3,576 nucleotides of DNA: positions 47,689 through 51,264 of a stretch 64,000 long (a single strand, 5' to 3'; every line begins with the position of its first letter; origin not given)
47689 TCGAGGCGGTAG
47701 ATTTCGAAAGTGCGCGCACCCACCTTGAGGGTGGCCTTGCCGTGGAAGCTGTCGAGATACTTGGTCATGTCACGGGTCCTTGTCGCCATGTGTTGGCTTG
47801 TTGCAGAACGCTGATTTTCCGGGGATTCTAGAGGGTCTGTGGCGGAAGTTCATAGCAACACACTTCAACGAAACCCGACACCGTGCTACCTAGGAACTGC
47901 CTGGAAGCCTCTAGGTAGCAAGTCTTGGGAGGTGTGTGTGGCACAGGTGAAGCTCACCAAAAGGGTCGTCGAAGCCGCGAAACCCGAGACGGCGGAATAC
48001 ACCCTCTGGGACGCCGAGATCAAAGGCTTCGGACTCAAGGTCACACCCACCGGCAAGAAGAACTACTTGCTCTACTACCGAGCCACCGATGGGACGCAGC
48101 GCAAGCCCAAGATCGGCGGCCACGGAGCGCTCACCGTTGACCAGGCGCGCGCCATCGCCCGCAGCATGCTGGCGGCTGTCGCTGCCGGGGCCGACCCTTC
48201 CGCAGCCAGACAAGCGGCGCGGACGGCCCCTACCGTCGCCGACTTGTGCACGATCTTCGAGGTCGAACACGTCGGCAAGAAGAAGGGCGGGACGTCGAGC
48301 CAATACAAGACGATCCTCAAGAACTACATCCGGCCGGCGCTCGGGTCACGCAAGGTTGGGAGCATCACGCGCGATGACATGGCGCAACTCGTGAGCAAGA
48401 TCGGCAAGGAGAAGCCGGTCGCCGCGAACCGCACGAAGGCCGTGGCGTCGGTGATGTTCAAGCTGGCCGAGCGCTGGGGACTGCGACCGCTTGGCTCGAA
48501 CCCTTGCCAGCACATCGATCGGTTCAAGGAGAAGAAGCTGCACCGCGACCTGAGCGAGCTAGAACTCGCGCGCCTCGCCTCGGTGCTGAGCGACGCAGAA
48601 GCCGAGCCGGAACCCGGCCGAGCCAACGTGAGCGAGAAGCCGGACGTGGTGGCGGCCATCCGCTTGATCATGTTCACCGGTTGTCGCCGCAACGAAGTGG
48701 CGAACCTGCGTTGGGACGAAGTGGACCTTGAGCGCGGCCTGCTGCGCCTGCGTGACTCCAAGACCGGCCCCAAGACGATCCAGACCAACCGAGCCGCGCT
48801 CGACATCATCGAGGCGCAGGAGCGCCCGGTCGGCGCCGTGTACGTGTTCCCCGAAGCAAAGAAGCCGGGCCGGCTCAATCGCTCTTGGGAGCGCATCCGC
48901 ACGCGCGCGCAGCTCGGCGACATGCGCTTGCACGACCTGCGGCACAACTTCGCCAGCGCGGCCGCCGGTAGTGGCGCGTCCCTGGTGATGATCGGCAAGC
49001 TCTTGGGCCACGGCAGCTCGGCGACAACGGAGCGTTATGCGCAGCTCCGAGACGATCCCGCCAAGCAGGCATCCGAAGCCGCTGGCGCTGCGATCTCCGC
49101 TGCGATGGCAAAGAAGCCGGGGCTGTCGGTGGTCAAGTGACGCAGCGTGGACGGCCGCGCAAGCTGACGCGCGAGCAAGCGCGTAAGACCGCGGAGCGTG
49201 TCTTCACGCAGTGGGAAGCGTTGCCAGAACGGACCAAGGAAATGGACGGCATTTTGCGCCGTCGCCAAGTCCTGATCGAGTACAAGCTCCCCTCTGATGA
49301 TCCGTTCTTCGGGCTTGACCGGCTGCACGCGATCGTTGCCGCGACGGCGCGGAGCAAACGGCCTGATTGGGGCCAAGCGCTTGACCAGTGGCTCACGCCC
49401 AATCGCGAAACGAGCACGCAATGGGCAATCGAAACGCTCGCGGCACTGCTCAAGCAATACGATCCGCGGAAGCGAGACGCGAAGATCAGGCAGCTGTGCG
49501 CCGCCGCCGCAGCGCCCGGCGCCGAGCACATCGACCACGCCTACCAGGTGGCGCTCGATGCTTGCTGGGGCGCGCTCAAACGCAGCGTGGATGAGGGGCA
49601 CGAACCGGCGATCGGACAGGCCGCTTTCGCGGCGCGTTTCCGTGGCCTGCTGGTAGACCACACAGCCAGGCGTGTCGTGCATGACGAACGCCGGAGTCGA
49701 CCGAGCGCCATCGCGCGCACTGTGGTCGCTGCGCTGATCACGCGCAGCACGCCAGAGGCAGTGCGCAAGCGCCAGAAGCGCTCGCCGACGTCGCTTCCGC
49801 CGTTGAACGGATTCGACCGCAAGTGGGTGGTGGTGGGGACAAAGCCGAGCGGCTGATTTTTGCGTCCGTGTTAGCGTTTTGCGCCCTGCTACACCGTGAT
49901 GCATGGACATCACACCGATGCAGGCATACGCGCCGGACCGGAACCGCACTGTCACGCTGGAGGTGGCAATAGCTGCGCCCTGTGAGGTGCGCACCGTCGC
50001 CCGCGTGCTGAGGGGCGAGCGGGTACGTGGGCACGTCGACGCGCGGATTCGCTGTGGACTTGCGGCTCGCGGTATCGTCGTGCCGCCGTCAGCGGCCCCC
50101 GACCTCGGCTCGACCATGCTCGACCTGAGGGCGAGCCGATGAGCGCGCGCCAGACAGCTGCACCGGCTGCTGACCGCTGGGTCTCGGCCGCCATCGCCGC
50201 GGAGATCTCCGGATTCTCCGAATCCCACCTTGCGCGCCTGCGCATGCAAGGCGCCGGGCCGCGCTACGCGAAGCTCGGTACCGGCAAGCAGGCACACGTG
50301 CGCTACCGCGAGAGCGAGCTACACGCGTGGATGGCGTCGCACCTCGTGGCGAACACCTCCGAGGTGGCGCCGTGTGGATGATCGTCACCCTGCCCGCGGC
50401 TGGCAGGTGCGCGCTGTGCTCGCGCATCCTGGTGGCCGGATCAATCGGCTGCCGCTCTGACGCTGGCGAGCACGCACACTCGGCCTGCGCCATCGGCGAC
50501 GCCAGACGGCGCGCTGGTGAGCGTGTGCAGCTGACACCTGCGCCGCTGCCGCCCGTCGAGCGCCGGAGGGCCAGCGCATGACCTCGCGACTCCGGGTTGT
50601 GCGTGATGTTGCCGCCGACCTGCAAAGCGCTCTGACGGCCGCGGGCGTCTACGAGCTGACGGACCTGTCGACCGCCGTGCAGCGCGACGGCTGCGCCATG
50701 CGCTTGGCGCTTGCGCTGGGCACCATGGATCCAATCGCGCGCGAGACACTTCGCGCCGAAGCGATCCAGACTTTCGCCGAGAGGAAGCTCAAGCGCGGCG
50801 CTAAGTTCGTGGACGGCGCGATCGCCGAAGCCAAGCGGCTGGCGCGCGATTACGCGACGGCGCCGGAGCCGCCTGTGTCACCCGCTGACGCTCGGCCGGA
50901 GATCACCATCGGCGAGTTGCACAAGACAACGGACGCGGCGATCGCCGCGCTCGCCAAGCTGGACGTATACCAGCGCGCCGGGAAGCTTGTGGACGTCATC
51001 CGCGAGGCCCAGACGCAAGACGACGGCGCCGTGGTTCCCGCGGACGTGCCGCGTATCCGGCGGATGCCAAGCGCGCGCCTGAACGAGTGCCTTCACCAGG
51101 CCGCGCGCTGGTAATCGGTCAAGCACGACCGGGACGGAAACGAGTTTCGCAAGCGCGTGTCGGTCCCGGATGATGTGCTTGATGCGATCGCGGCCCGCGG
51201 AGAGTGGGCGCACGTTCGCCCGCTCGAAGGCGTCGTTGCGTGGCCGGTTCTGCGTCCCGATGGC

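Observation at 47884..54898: Small integrase-AlpA-SF3 replication element resembling a P4/PICI-type satellite, not inserted in a tRNA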

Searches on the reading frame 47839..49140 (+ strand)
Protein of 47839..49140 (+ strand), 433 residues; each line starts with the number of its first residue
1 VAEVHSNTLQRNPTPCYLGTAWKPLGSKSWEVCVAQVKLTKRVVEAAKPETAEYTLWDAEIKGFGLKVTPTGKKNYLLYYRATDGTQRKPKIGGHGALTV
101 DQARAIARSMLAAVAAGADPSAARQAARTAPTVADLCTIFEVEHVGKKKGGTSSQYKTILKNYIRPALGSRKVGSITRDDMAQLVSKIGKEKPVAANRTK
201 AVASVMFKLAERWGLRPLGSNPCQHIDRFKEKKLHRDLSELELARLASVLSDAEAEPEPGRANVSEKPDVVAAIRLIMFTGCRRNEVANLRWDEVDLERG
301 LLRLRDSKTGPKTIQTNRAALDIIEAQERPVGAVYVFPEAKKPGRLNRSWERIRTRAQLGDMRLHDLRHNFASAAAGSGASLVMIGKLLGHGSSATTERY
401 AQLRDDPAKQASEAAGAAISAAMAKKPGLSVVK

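Call 7: search_protein_families(library=pfam, proteins=[window:47839-49140:+], max_evalue=0.01)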
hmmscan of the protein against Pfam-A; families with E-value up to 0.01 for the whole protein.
window:47839-49140:+ (433 aa): 4 families
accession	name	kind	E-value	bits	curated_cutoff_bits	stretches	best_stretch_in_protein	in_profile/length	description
PF00589.27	Phage_integrase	-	1.3e-18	67.8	27.1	1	272-404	26-169/172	Phage integrase family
PF13356.12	Arm-DNA-bind_3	-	1e-16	61.2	27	1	39-127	1-83/83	Arm DNA-binding domain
PF22022.2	Phage_int_M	-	4.5e-07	30.5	27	1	151-215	19-84/96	Phage integrase central domain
PF14659.12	Phage_int_SAM_3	-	1.1e-05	26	22.6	1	132-187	1-56/58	Phage integrase, N-terminal SAM-like domain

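Call 9: search_protein_families(library=phrogs, proteins=[window:47839-49140:+], max_evalue=0.01)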
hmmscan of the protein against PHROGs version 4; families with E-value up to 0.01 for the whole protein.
window:47839-49140:+ (433 aa): 11 families
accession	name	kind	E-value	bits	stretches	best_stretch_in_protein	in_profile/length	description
phrog_1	-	integration and excision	7.7e-59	201.5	1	38-413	92-445/611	integrase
phrog_216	-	integration and excision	2.2e-24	87.1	1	271-417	77-238/301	integrase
phrog_3423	-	unknown function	2.6e-14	54.5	1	36-178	5-150/157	-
phrog_35951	-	unknown function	2.5e-06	28.8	1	347-406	6-65/97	-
phrog_7244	-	integration and excision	5.8e-06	26.7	1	163-328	105-254/263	integrase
phrog_7269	-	integration and excision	0.00029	21.7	1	361-408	27-74/89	integrase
phrog_34557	-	integration and excision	0.00046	20.9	1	341-410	105-173/183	integrase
phrog_25190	-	integration and excision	0.0012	20.2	1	320-394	9-79/109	integrase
phrog_7685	-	integration and excision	0.0019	18.8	1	358-412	177-232/240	integrase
phrog_23271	-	unknown function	0.005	17.8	0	362-413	9-53/67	-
phrog_18428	-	unknown function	0.0089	17.2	0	374-426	59-111/116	-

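Call 10: search_protein_families(library=ncbifam, proteins=[window:47839-49140:+], max_evalue=0.01)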
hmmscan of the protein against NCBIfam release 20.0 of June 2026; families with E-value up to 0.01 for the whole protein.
window:47839-49140:+ (433 aa): 10 families
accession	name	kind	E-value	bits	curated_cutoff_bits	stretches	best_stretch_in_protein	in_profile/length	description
NF040815.2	recomb_XerA_Arch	equivalog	5.4e-21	75.3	220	1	151-410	15-261/263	site-specific tyrosine recombinase/integron integrase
NF001399.0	PRK00283.1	subfamily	1e-13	51.2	279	1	152-410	26-290/300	tyrosine recombinase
TIGR02225.1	recomb_XerD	equivalog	1.1e-12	47.9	329.6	1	152-406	17-277/290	site-specific tyrosine recombinase XerD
TIGR02224.1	recomb_XerC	equivalog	2.6e-11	43.4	335.15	1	218-406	86-280/295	tyrosine recombinase XerC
NF003462.0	PRK05084.1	equivalog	7.8e-09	34.7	267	1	364-413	305-354/360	tyrosine recombinase XerS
NF007246.0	PRK09692.1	domain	1.4e-08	33.8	434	1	39-376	8-348/413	integrase domain-containing protein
TIGR02249.1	integrase_gron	subfamily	5.1e-08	32.6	265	1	362-406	259-303/315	integron integrase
NF002331.0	PRK01287.1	subfamily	3.4e-06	26.3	371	1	272-310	166-204/365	site-specific tyrosine recombinase XerC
NF002685.0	PRK02436.1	equivalog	0.00036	20.5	178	1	276-401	120-244/245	site-specific tyrosine recombinase XerD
NF011946.0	PRK15417.1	equivalog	0.0059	15.8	435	0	363-403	275-315/337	integron integrase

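Call 61: find_homologous_proteins(query=window:47944-49140:+)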
Query window:47944-49140:+ (398 aa): 2483 proteins with E <= 0.001 among 8000 candidates; the best 120 are listed.
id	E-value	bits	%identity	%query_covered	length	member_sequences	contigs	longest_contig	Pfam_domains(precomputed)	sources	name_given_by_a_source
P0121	6.2e-256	866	100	100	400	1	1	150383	PF22022.3,PF13356.13,PF00589.28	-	-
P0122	2.7e-141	489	58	97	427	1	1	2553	PF22022.3,PF13356.13,PF00589.28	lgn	-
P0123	4.0e-141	489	58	97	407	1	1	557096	PF14659.13,PF22022.3,PF13356.13,PF00589.28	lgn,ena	-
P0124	1.3e-134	467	57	97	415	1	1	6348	PF14659.13,PF13356.13,PF00589.28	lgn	-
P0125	2.3e-127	443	54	97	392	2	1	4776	PF22022.3,PF13356.13,PF00589.28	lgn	-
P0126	3.4e-126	440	55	98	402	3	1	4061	PF14659.13,PF22022.3,PF13356.13,PF00589.28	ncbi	-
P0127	1.4e-124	434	52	98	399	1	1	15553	PF22022.3,PF13356.13,PF00589.28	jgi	jgi:integrase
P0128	2.5e-123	430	52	98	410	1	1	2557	PF14659.13,PF22022.3,PF13356.13,PF00589.28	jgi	jgi:integrase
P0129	2.9e-121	423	53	97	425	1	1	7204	PF14659.13,PF22022.3,PF13356.13,PF00589.28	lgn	-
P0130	5.4e-121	422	53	98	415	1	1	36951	PF14659.13,PF13356.13,PF00589.28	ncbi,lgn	-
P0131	3.5e-120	420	51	98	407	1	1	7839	PF14659.13,PF22022.3,PF13356.13,PF00589.28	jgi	jgi:integrase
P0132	5.2e-118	413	53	97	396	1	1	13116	PF13356.13,PF00589.28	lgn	-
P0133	1.4e-117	411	54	97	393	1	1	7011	PF13356.13,PF00589.28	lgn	-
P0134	2.3e-117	411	52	97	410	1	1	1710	PF13356.13,PF00589.28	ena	-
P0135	4.5e-117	410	52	97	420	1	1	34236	PF14659.13,PF22022.3,PF13356.13,PF00589.28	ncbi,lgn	-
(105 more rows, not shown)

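Call 62: find_encoding_contigs(protein=P0123, flank=10000, max_places=2)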
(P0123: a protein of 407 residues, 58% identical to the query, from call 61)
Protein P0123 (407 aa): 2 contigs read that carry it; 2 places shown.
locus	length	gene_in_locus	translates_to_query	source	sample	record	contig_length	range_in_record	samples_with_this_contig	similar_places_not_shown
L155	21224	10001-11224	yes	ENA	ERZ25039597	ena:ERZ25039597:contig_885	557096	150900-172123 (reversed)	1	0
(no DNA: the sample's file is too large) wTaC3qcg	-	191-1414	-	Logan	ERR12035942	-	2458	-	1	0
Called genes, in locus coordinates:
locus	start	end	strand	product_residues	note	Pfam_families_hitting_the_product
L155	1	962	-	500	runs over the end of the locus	PF17517:IgGFc_binding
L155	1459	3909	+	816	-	PF00144:Beta-lactamase, PF07075:NamZ_N, PF20732:NamZ_C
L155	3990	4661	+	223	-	PF09536:DUF2378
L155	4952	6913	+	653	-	PF02776:TPP_enzyme_N, PF00205:TPP_enzyme_M, PF02775:TPP_enzyme_C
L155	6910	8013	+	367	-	PF08545:ACP_syn_III (weak), PF08541:ACP_syn_III_C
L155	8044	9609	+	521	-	PF00512:HisKA (faint), PF02518:HATPase_c, PF00072:Response_reg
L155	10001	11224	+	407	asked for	PF13356:Arm-DNA-bind_3, PF14659:Phage_int_SAM_3 (faint), PF22022:Phage_int_M, PF00589:Phage_integrase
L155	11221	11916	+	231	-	-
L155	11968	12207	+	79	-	-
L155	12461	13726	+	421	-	PF00270:DEAD, PF04851:ResIII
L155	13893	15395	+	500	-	PF00772:DnaB, PF13481:AAA_25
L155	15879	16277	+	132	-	-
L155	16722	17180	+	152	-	-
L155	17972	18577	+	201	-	-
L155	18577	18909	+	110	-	-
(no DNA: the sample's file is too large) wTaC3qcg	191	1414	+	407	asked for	PF13356:Arm-DNA-bind_3, PF14659:Phage_int_SAM_3 (faint), PF22022:Phage_int_M, PF00589:Phage_integrase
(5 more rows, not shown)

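Call 63: find_encoding_contigs(protein=P0127, flank=10000, max_places=2)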
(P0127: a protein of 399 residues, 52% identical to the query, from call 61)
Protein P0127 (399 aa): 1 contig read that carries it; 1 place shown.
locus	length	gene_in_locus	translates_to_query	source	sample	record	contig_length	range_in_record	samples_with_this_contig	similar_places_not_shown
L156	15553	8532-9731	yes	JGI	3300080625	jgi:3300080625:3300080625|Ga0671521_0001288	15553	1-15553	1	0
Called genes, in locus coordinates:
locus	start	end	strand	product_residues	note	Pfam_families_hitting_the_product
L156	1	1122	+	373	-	?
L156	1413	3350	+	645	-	PF08308:PEGA (weak)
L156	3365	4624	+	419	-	PF11617:Cu-binding_MopE (weak)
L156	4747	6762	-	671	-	PF11617:Cu-binding_MopE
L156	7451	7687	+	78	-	PF11272:DUF3072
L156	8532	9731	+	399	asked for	PF13356:Arm-DNA-bind_3, PF22022:Phage_int_M (weak), PF00589:Phage_integrase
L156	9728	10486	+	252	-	-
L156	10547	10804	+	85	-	PF12728:HTH_17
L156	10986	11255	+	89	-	-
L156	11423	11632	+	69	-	-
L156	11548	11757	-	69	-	-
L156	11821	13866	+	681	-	PF13191:AAA_16 (faint), PF13481:AAA_25, PF03796:DnaB_C, PF06745:ATPase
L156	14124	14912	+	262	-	-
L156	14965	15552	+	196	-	?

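Call 64: find_encoding_contigs(protein=P0130, flank=10000, max_places=2)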
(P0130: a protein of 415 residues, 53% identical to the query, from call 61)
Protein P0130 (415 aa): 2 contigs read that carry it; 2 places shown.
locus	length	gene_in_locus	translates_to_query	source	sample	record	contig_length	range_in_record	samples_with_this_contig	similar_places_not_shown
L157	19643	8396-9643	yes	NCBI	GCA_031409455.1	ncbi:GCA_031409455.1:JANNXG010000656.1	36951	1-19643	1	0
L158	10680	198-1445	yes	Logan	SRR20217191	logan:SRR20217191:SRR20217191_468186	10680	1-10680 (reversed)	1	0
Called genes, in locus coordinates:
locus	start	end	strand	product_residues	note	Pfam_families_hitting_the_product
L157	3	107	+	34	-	?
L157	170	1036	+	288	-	PF13565:HTH_32 (weak)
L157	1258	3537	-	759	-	PF02463:SMC_N (weak), PF13166:AAA_13, PF13304:AAA_21 (weak)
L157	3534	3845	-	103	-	-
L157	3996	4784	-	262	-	PF13391:HNH_2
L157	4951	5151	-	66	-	-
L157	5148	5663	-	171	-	PF17761:DUF1016_N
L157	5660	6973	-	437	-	PF17761:DUF1016_N, PF06250:YhcG_C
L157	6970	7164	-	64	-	-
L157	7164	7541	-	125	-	-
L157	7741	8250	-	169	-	-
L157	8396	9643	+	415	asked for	PF13356:Arm-DNA-bind_3, PF14659:Phage_int_SAM_3 (weak), PF00589:Phage_integrase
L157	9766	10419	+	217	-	-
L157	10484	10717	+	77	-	-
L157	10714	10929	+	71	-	PF12728:HTH_17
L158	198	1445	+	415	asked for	PF13356:Arm-DNA-bind_3, PF14659:Phage_int_SAM_3 (weak), PF00589:Phage_integrase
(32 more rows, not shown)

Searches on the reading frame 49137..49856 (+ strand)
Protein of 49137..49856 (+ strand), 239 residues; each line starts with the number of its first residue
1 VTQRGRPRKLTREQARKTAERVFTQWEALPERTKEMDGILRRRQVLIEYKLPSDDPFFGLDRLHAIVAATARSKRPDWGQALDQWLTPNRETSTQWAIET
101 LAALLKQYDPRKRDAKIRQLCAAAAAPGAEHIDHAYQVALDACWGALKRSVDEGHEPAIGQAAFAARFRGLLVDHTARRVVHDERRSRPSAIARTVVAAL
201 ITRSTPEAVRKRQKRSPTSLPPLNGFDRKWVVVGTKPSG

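Call 7: search_protein_families(library=pfam, proteins=[window:49137-49856:+], max_evalue=0.01)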
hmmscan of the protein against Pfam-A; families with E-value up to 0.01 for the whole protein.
window:49137-49856:+ (239 aa): 0 families

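Call 9: search_protein_families(library=phrogs, proteins=[window:49137-49856:+], max_evalue=0.01)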
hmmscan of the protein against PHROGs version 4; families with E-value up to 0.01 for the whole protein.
window:49137-49856:+ (239 aa): 0 families

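Call 10: search_protein_families(library=ncbifam, proteins=[window:49137-49856:+], max_evalue=0.01)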
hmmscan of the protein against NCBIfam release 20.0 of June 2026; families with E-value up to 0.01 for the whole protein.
window:49137-49856:+ (239 aa): 0 families

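Call 89: find_homologous_proteins(query=window:49137-49856:+, max_evalue=0.01)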
Query window:49137-49856:+ (239 aa): 1 proteins with E <= 0.01 among 4730 candidates.
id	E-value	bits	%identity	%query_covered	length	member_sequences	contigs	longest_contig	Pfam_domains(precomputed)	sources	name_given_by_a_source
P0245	8.2e-131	452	100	85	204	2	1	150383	-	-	-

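Call 90: search_protein_families(library=padloc, proteins=[window:49137-49856:+], max_evalue=0.01)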
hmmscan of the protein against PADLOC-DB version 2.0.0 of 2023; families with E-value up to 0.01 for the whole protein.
window:49137-49856:+ (239 aa): 0 families

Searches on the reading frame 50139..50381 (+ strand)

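Call 7: search_protein_families(library=pfam, proteins=[window:50139-50381:+], max_evalue=0.01)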
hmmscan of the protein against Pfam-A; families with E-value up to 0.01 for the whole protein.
window:50139-50381:+ (80 aa): 1 family
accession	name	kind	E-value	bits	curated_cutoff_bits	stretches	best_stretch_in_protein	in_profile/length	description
PF12728.13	HTH_17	-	2e-06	28.4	27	1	20-67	7-49/51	Helix-turn-helix domain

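Call 9: search_protein_families(library=phrogs, proteins=[window:50139-50381:+], max_evalue=0.01)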
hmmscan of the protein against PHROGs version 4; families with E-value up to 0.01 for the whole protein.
window:50139-50381:+ (80 aa): 2 families
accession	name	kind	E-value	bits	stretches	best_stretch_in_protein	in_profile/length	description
phrog_66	-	integration and excision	6.7e-06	27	1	8-76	87-151/412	excisionase and transcriptional regulator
phrog_25262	-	unknown function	0.00054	20.9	1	20-76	40-92/106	-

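Call 10: search_protein_families(library=ncbifam, proteins=[window:50139-50381:+], max_evalue=0.01)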
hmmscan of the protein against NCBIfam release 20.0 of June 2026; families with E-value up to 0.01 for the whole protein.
window:50139-50381:+ (80 aa): 0 families

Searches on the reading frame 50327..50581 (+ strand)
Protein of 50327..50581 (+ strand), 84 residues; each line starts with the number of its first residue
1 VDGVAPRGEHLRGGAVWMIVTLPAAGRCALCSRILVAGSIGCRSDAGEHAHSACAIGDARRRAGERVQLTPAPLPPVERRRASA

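Call 7: search_protein_families(library=pfam, proteins=[window:50327-50581:+], max_evalue=0.01)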
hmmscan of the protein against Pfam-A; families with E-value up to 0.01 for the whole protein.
window:50327-50581:+ (84 aa): 0 families

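Call 9: search_protein_families(library=phrogs, proteins=[window:50327-50581:+], max_evalue=0.01)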
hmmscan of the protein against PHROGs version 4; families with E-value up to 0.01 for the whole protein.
window:50327-50581:+ (84 aa): 0 families

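Call 10: search_protein_families(library=ncbifam, proteins=[window:50327-50581:+], max_evalue=0.01)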
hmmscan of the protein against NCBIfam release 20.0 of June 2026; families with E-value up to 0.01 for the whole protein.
window:50327-50581:+ (84 aa): 0 families

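Call 90: search_protein_families(library=padloc, proteins=[window:50378-50581:+], max_evalue=0.01)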
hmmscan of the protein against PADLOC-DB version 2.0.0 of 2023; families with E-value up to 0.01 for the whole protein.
window:50378-50581:+ (67 aa): 2 families
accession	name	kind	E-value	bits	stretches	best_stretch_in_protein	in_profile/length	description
PDLC01997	SAVED1--SAVED_HNH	-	0.0038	14.7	1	7-47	18-59/368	-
PDLC00749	Effector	-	0.0073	13.4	1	7-37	28-59/395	Endonuclease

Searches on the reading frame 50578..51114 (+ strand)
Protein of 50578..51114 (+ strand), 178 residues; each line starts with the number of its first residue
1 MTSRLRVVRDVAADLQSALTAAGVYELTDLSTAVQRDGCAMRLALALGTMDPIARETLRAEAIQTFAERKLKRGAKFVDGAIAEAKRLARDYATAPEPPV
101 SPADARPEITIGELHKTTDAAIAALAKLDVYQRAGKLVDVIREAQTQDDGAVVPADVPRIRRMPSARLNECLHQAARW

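Call 7: search_protein_families(library=pfam, proteins=[window:50578-51114:+], max_evalue=0.01)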
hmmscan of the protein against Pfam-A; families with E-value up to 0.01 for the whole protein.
window:50578-51114:+ (178 aa): 0 families

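Call 9: search_protein_families(library=phrogs, proteins=[window:50578-51114:+], max_evalue=0.01)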
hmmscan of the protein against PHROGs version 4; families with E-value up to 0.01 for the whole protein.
window:50578-51114:+ (178 aa): 1 family
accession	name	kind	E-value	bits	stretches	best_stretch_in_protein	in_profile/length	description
phrog_23841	-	unknown function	0.00046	20.9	0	102-168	61-126/225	-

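Call 10: search_protein_families(library=ncbifam, proteins=[window:50578-51114:+], max_evalue=0.01)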
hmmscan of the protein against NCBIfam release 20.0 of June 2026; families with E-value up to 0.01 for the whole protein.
window:50578-51114:+ (178 aa): 0 families

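Call 73: list_cluster_members(proteins=[P0001, window:50578-51114:+, P0121, window:49137-49856:+, window:53250-53885:-])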
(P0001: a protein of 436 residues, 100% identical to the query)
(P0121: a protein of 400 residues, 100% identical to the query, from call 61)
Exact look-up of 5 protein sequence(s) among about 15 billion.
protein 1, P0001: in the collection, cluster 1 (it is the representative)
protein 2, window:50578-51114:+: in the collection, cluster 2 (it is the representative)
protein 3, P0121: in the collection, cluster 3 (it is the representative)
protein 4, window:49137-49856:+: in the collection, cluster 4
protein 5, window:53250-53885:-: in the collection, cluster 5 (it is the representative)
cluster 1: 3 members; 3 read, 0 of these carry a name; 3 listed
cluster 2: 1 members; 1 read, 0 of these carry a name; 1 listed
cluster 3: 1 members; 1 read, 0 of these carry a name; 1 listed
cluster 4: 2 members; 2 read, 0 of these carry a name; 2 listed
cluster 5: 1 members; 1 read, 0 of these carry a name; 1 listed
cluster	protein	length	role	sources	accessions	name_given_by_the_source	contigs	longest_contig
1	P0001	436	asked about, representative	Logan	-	-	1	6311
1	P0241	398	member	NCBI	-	-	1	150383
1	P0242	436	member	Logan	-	-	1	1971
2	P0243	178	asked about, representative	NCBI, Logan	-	-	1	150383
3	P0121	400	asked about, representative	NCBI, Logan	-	-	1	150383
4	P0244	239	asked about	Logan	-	-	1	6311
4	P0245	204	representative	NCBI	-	-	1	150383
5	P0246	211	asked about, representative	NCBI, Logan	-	-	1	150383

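Call 90: search_protein_families(library=padloc, proteins=[window:50578-51114:+], max_evalue=0.01)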
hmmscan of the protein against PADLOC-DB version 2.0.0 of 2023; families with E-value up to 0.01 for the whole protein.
window:50578-51114:+ (178 aa): 0 families
